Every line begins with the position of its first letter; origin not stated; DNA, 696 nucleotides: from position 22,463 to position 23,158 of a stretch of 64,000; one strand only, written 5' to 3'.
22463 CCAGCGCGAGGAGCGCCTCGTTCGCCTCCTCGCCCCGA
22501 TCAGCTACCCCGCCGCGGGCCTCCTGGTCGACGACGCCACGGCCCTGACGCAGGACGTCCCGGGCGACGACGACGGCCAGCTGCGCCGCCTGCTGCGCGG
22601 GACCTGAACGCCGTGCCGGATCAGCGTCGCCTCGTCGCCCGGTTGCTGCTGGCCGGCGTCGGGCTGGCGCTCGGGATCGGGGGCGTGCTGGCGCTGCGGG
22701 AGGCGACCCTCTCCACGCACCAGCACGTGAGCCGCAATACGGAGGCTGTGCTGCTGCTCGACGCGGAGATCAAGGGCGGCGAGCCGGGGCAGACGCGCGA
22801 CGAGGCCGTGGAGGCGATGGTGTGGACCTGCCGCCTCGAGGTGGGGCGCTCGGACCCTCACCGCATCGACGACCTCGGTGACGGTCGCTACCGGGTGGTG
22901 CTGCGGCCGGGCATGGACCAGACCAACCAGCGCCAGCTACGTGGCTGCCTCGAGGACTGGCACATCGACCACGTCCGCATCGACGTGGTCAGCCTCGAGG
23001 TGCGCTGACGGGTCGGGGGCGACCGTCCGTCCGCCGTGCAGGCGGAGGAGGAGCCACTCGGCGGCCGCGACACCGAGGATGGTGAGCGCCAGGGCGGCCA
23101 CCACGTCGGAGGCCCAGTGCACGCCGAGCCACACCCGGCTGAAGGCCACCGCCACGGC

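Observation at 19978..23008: Phosphohistidine-swivel (rifampicin-phosphotransferase-like) enzyme translationally coupled to two small membrane proteins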

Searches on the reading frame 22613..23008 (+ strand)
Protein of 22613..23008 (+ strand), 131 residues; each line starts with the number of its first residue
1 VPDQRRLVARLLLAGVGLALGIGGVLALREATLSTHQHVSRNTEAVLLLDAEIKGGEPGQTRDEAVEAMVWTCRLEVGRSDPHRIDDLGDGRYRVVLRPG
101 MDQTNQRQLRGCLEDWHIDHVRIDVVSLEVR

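Call 3: search_protein_families(library=pfam, proteins=[window:22613-23008:+], max_evalue=0.01)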
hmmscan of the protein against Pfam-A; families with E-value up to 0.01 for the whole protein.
window:22613-23008:+ (131 aa): 0 families

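Call 6: search_protein_families(library=ncbifam, proteins=[window:22613-23008:+], max_evalue=0.01)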
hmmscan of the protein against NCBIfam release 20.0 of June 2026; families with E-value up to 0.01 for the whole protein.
window:22613-23008:+ (131 aa): 0 families

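Call 34: search_protein_families(library=padloc, proteins=[window:22613-23008:+], max_evalue=0.01)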
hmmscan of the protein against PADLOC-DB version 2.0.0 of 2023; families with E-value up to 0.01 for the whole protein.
window:22613-23008:+ (131 aa): 0 families

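Call 36: find_homologous_proteins(query=window:22613-23005:+, max_evalue=0.001)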
Query window:22613-23005:+ (131 aa): 457 proteins with E <= 0.001 among 812 candidates; the best 120 are listed.
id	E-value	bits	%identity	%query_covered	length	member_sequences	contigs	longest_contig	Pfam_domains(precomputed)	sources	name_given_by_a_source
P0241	5.4e-57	210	78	96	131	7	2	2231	-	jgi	jgi:hypothetical protein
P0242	7.6e-57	209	79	80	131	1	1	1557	-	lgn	-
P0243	2.5e-54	201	74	95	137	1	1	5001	-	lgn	-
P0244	9.1e-54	199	78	79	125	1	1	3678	-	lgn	-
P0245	7.8e-53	196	75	81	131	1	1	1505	-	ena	-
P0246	8.3e-51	190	72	97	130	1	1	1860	-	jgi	jgi:hypothetical protein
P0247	3.0e-49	185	69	95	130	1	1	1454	-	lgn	-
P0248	6.9e-48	180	82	79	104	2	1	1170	-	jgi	jgi:hypothetical protein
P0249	2.2e-46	175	68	90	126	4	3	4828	-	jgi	jgi:hypothetical protein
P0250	2.7e-46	175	71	91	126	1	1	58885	-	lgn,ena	-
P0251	4.8e-46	174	65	95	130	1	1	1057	-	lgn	-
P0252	7.9e-46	173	69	76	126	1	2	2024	-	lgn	-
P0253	5.7e-44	167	64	95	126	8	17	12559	-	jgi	jgi:hypothetical protein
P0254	2.8e-43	165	67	90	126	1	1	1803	-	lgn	-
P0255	1.2e-41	160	65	90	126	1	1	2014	-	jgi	jgi:hypothetical protein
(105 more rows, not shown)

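Call 45: predict_structure(alignment_id=A4)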
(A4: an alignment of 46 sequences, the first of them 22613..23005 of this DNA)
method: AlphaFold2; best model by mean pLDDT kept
length: 131 residues; sequences in the alignment: 46
mean_pLDDT: 92.1   pTM: 0.74
mean pLDDT of the five models: 92.1, 91.8, 91.7, 90.5, 90.3
residues with pLDDT >= 90: 103; 70-90: 21; 50-70: 7; < 50: 0
segments of 3 or more residues with pLDDT < 50: none
pLDDT, mean of each block of 10 residues (from residue 1): 85 97 92 80 97 90 95 92 97 97 95 83 96 93
secondary structure, 60 per line:
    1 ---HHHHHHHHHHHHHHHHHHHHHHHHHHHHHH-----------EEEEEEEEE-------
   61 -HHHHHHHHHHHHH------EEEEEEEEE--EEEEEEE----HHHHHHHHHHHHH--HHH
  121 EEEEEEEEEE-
elements in order: H4-33 E45-53 H62-74 E81-89 E92-98 H103-115 E121-130
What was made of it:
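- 22613..23008 (+): g3: 131-aa protein with an N-terminal TM helix (residues 4-33) and a beta-alpha-beta-beta-alpha-beta ferredoxin-like domain (45-130). Cys73 and Cys112 are invariant. AF2 pLDDT 92 (call 45).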

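Call 47: fold_search(model_id=the predicted structure, library=pdb)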
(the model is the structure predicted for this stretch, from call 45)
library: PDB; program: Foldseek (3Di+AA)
matches with E <= 10: 1555; with E <= 0.001: 0
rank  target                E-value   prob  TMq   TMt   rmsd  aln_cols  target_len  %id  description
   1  2a10_D                1.9e-03  1.00  0.45  0.57   3.9        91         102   12  carboxysome shell protein ccmK4 (released 2005-08-09)
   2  3v11_B                1.9e-03  1.00  0.44  0.25   4.2        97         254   21  Structure of the ternary initiation complex AIF2:GDPNP:methionylated initiator TRNA (released 2012-03-28)
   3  2a10_B                2.0e-03  1.00  0.46  0.56   4.6        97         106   11  carboxysome shell protein ccmK4 (released 2005-08-09)
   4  6owf_1                2.3e-03  1.00  0.42  0.53   4.1        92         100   13  Structure of a synthetic beta-carboxysome shell, T=3 (released 2019-09-25)
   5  9iv3_A                2.6e-03  1.00  0.41  0.54   3.7        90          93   14  Crystal structure of CcmS-CcmK1 complex from Synechocystis sp. PCC 6803 (released 2025-03-12)
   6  5jbh_9                2.8e-03  1.00  0.43  0.25   4.0        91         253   19  Cryo-EM structure of a full archaeal ribosomal translation initiation complex in the P-IN conformation (released 2016-12-07)
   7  2a10_C                3.6e-03  1.00  0.46  0.55   4.0        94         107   12  carboxysome shell protein ccmK4 (released 2005-08-09)
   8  3sss_E                3.6e-03  1.00  0.41  0.48   4.0        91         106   16  CcmK1 with residues 103-113 deleted (released 2012-07-11)
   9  3dn9_B                3.8e-03  1.00  0.40  0.54   4.0        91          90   16  Carboxysome Subunit, CcmK1 C-terminal deletion mutant (released 2009-01-20)
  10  3sss_A                4.0e-03  1.00  0.40  0.48   4.0        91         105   16  CcmK1 with residues 103-113 deleted (released 2012-07-11)
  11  8b2r_A                4.0e-03  1.00  0.39  0.56   3.8        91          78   19  Complex of rice blast (Magnaporthe oryzae) effector protein AVR-PikF with a rice (Oryza sativa) RGA5 HMA domain mutant (released 2022-10-19)
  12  2a10_F                4.3e-03  1.00  0.43  0.52   4.9        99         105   11  carboxysome shell protein ccmK4 (released 2005-08-09)
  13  7bfe_A                4.3e-03  1.00  0.39  0.54   4.2        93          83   15  Circular permutant of ribosomal protein S6, P54-55 truncated, L21A mutant. (released 2022-07-13)
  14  3sss_C                4.6e-03  1.00  0.41  0.50   3.9        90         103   14  CcmK1 with residues 103-113 deleted (released 2012-07-11)
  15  9iv3_C                4.9e-03  1.00  0.40  0.46   4.0        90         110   14  Crystal structure of CcmS-CcmK1 complex from Synechocystis sp. PCC 6803 (released 2025-03-12)
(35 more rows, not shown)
